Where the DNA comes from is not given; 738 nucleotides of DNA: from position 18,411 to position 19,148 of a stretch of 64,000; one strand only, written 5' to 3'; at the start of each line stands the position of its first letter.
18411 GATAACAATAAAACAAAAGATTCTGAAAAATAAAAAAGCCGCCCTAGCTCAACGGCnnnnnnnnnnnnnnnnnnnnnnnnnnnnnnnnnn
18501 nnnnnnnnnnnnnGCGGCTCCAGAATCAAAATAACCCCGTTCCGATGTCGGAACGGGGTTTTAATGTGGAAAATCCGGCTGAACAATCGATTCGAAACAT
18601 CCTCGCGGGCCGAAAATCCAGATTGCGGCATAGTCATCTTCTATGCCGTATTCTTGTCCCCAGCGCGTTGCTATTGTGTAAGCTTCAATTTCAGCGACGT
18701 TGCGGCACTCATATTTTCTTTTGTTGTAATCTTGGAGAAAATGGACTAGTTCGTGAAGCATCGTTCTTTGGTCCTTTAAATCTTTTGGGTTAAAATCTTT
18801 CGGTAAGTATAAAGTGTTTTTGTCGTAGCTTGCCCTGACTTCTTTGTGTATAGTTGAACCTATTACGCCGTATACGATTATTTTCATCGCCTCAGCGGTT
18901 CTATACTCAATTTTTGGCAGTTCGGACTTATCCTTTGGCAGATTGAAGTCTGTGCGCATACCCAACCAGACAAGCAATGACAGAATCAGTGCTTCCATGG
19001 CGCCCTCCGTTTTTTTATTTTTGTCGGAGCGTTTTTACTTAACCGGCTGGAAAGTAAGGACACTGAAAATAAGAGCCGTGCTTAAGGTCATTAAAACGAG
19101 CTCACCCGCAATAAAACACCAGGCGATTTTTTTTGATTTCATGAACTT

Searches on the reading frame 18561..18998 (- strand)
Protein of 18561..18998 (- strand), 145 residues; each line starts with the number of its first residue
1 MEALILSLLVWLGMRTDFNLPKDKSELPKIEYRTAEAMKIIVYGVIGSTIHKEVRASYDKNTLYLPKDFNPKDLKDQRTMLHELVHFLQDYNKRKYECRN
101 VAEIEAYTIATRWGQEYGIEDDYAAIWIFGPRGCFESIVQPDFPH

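Call 41: search_protein_families(library=pfam, proteins=[window:18561-18998:-], max_evalue=0.01)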
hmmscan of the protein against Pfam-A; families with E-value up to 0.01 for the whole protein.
window:18561-18998:- (145 aa): 1 family
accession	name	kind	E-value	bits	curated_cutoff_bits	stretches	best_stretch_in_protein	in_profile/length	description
PF20352.3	DUF6647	-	4.4e-09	36.8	24.1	1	4-142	39-174/174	Domain of unknown function (DUF6647)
